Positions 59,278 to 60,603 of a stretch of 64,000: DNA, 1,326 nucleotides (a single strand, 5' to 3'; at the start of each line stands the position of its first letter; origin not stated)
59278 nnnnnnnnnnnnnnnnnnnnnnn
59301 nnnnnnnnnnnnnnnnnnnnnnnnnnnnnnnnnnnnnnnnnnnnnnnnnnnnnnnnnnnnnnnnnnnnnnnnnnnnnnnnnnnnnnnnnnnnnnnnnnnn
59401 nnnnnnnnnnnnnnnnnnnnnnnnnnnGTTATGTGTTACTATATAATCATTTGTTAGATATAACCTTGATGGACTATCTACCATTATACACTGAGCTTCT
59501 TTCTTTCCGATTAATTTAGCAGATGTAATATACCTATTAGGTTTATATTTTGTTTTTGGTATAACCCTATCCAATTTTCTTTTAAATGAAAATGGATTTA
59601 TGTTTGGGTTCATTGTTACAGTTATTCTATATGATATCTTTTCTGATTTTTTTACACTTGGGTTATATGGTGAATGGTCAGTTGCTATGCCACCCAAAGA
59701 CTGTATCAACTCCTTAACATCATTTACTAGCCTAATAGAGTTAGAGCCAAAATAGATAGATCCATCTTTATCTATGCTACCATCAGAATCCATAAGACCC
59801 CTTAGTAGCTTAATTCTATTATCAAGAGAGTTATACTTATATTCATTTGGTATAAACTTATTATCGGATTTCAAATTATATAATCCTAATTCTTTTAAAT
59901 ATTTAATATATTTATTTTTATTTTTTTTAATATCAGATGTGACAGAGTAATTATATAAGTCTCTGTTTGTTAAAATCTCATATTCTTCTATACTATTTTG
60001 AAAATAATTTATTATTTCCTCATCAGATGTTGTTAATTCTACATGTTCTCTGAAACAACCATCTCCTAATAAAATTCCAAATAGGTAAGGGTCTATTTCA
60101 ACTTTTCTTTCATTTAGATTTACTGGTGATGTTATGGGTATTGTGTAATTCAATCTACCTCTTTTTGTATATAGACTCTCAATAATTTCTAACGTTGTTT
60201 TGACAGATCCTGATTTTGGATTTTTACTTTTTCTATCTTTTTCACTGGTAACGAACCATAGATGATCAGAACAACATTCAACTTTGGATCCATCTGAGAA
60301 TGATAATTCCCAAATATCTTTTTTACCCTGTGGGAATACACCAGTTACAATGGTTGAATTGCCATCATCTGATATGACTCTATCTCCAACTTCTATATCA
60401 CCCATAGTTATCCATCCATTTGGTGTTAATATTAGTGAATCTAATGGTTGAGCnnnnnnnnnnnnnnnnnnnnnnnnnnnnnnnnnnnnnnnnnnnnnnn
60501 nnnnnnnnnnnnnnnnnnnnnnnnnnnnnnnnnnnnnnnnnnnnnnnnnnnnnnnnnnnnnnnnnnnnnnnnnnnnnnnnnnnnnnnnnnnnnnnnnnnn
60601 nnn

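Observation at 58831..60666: PhoH-like ATPase split in its P-loop by an Ala1 intein with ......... endonuclease and WCT-like class-3 features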

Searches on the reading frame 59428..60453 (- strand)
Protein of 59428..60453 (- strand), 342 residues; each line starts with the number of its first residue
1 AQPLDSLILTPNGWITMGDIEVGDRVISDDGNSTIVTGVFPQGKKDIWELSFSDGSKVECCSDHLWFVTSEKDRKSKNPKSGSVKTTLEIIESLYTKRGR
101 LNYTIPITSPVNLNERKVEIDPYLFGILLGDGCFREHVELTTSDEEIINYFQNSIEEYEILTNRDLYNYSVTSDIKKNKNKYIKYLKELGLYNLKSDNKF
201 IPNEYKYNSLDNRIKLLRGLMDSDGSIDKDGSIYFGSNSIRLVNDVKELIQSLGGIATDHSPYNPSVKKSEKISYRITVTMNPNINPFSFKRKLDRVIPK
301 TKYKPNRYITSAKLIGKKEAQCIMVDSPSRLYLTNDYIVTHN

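Call 3: search_protein_families(library=pfam, proteins=[window:59428-60453:-], max_evalue=0.1)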
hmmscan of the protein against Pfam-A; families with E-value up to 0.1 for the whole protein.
seq(342 aa): 7 families
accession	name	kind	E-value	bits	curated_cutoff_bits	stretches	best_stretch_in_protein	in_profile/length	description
PF14528.11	LAGLIDADG_3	-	1.1e-12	48.5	22.5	1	214-280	4-69/82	LAGLIDADG-like domain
PF14527.11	LAGLIDADG_WhiA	-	0.0001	22.8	23.2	1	123-188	4-63/93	WhiA LAGLIDADG-like domain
PF05204.19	Hom_end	-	0.0031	18.1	21.1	1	201-282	2-87/110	Homing endonuclease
PF24314.1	DUF7488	-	0.028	14.9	27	1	160-206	25-69/146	Domain of unknown function (DUF7488)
PF01079.26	Hint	-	0.036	14.1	29.7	1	13-82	25-102/213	Hint module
PF05203.21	Hom_end_hint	-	0.05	14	32.1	0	18-54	19-54/228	Hom_end-associated Hint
PF00395.25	SLH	-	0.06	13.8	20.8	0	173-204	3-36/44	S-layer homology domain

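Call 4: search_solved_structures(query=window:59428-60453:-, max_evalue=1, show_alignments=3)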
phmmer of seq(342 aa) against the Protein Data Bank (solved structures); distinct sequences matched with E-value up to 1: 15.
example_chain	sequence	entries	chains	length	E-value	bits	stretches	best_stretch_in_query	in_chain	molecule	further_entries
6rix_A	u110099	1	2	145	5.7e-11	45.4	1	8-86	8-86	Replicative DNA helicase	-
6riy_A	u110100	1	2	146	1.4e-10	44.1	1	8-86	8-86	Replicative DNA helicase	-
6bs8_A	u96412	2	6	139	1.3e-09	41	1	3-71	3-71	Replicative DNA helicase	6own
6riz_A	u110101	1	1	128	3.5e-09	39.6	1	4-72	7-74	gp41-1 intein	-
6qaz_A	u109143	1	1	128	1.2e-07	34.6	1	4-71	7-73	cyanophage-like gp41-1 intein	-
7awz_A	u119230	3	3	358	5.9e-06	28.9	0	221-244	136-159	Scone-E | SconeE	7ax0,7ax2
1dq3_A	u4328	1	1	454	0.00037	23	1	117-255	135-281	ENDONUCLEASE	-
7awy_A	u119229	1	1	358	0.0019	20.7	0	221-244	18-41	Scone-R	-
3hxj_A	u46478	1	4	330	0.0059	19.1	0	221-244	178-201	Pyrrolo-quinoline quinone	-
1um2_A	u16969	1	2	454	0.11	14.9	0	159-277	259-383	ENDONUCLEASE PI-SCEI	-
1dfa_A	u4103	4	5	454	0.11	14.9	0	159-277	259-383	PI-SCEI ENDONUCLEASE | ENDONUCLEASE PI-SCEI | PI-SCEI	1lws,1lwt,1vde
1ef0_A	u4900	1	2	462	0.12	14.7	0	159-277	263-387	PI-SCEI ENDONUCLEASE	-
1jva_A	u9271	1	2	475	0.13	14.7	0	159-277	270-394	VMA1-DERIVED HOMING ENDONUCLEASE X10SSS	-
6mwy_A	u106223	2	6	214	0.19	14.2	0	12-83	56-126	Pre-mRNA-processing-splicing factor 8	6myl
7qil_A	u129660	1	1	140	0.34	13.3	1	8-70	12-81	DnaE intein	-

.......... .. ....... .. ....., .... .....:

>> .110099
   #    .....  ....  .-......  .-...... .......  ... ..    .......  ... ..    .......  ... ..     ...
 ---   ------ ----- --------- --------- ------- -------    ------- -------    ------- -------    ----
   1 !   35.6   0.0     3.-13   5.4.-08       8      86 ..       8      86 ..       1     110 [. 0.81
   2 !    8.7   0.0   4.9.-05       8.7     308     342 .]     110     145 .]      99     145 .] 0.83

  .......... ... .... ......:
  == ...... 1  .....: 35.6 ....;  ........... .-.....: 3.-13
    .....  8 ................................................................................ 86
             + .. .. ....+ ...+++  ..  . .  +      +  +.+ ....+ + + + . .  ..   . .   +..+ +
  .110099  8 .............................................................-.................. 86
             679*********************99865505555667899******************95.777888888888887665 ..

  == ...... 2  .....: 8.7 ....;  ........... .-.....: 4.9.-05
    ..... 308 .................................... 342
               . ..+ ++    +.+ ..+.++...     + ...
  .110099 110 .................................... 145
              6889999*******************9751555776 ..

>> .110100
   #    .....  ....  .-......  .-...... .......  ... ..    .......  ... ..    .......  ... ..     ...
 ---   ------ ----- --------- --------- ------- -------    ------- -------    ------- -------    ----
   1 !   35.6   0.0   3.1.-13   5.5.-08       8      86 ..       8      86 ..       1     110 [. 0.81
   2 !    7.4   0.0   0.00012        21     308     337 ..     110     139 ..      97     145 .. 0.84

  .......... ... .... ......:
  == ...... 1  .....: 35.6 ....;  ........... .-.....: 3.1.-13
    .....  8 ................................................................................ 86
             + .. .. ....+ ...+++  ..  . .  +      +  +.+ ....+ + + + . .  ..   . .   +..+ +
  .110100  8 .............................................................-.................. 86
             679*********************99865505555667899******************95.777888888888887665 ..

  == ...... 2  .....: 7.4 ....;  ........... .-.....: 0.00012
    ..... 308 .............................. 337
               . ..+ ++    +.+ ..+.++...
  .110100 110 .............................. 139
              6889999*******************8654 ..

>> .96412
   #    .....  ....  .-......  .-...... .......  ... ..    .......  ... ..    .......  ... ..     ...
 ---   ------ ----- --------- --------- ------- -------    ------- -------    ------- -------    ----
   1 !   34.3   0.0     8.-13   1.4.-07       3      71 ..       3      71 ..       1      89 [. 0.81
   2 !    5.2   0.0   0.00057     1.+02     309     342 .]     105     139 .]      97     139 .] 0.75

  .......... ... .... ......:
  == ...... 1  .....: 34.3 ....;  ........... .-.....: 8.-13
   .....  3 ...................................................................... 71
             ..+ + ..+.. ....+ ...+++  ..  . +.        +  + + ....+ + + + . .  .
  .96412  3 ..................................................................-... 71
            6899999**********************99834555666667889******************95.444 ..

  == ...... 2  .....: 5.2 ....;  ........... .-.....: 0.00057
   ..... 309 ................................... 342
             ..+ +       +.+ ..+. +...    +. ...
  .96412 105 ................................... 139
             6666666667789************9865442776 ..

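Call 38: predict_structure(alignment_id=A1)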
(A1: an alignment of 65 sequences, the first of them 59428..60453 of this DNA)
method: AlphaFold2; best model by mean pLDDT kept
length: 342 residues; sequences in the alignment: 65
mean_pLDDT: 93.0   pTM: 0.91
mean pLDDT of the five models: 93.0, 92.7, 91.3, 91.1, 91.1
residues with pLDDT >= 90: 274; 70-90: 58; 50-70: 10; < 50: 0
segments of 3 or more residues with pLDDT < 50: none
pLDDT, mean of each block of 10 residues (from residue 1): 97 97 98 98 98 96 97 87 96 96 96 96 96 91 90 82 87 76 94 95 97 98 95 95 98 95 71 91 95 91 85 98 97 96 90
secondary structure, 60 per line:
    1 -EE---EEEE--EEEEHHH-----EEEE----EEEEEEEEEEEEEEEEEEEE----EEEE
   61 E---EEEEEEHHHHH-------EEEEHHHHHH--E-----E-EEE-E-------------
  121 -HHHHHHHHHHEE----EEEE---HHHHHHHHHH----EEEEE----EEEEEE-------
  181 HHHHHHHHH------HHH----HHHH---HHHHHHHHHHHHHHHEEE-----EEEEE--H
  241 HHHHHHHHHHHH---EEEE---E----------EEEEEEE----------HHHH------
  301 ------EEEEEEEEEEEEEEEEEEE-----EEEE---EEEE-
elements in order: E7-10 E13-16 E25-28 E33-52 E57-61 E65-70 H71-75 E83-86 H87-92 E103-105 H122-131 E138-141 H145-154 E159-163 E168-173 H181-189 H203-206 H210-224 E225-227 E233-237 H240-252 E256-259 E274-280 H291-294 E307-325 E331-334 E338-341

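Call 42: fold_search(model_id=the predicted structure, library=pdb)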
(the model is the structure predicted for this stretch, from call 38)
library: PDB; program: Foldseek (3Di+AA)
matches with E <= 10: 378; with E <= 0.001: 59
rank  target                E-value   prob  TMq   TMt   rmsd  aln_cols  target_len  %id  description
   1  1ef0_A                1.4e-16  1.00  0.76  0.62   5.6       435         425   17  CRYSTAL STRUCTURE OF PI-SCEI MINIPRECURSOR (released 2000-06-07)
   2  1vde_B                1.5e-16  1.00  0.78  0.64   5.2       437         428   16  PI-SCEI, A HOMING ENDONUCLEASE WITH PROTEIN SPLICING ACTIVITY (released 1998-04-08)
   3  1lwt_A                5.6e-16  1.00  0.77  0.61   5.4       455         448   15  Crystal structure of the intein homing endonuclease PI-SceI bound to its substrate DNA (Ca2+ free) (released 2002-09-27)
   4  1vde_A                5.9e-16  1.00  0.72  0.59   6.1       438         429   15  PI-SCEI, A HOMING ENDONUCLEASE WITH PROTEIN SPLICING ACTIVITY (released 1998-04-08)
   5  1dfa                  8.9e-16  1.00  0.73  0.63   6.5       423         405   16  CRYSTAL STRUCTURE OF PI-SCEI IN C2 SPACE GROUP (released 1999-12-08)
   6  1lws_A                1.4e-15  1.00  0.74  0.61   5.2       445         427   15  Crystal structure of the intein homing endonuclease PI-SceI bound to its recognition sequence (released 2002-09-27)
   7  7qsu                  1.4e-15  1.00  0.63  0.60   6.5       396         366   16  Crystal structure of homing endonuclease-associated TliVMA intein (C1A, d333-339) (released 2022-03-30)
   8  1um2_B                4.3e-15  1.00  0.72  0.60   6.2       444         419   16  Crystal Structure of the Vma1-Derived Endonuclease with the Ligated Extein Segment (released 2004-09-22)
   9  1jva_B                9.3e-15  1.00  0.76  0.62   5.1       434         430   15  CRYSTAL STRUCTURE OF THE VMA1-DERIVED ENDONUCLEASE BEARING THE N AND C EXTEIN PROPEPTIDES (released 2002-08-29)
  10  1um2_A                1.8e-14  1.00  0.74  0.62   5.3       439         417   14  Crystal Structure of the Vma1-Derived Endonuclease with the Ligated Extein Segment (released 2004-09-22)
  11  1jva_A                1.1e-13  1.00  0.75  0.62   5.3       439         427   15  CRYSTAL STRUCTURE OF THE VMA1-DERIVED ENDONUCLEASE BEARING THE N AND C EXTEIN PROPEPTIDES (released 2002-08-29)
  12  1ef0_B                1.3e-12  1.00  0.72  0.64   5.2       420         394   14  CRYSTAL STRUCTURE OF PI-SCEI MINIPRECURSOR (released 2000-06-07)
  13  7qss                  2.6e-12  1.00  0.59  0.49   7.7       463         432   14  Crystal structure of homing endonuclease-associated TliVMA intein (C1A) (released 2022-03-30)
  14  7qst                  9.9e-11  1.00  0.62  0.59   8.0       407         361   14  Crystal structure of homing endonuclease-associated PhoVMA intein (C1A) (released 2022-03-30)
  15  1dq3                  8.1e-10  1.00  0.63  0.49   8.1       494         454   14  CRYSTAL STRUCTURE OF AN ARCHAEAL INTEIN-ENCODED HOMING ENDONUCLEASE PI-PFUI (released 2000-07-05)
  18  6rix_B                2.2e-06  1.00  0.33  0.82   6.5       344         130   12  Crystal structure of MchDnaB-1 intein (released 2020-05-13)
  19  6bs8_B                3.6e-06  1.00  0.31  0.80  12.9       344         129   12  The class 3 DnaB intein from Mycobacterium smegmatis (released 2018-11-21)
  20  6bs8_C                3.6e-06  1.00  0.23  0.60   5.1       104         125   27  The class 3 DnaB intein from Mycobacterium smegmatis (released 2018-11-21)
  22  6rix_A                4.3e-06  1.00  0.32  0.78   9.6       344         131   12  Crystal structure of MchDnaB-1 intein (released 2020-05-13)
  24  6bs8_A                9.2e-06  1.00  0.21  0.56   1.7        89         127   30  The class 3 DnaB intein from Mycobacterium smegmatis (released 2018-11-21)
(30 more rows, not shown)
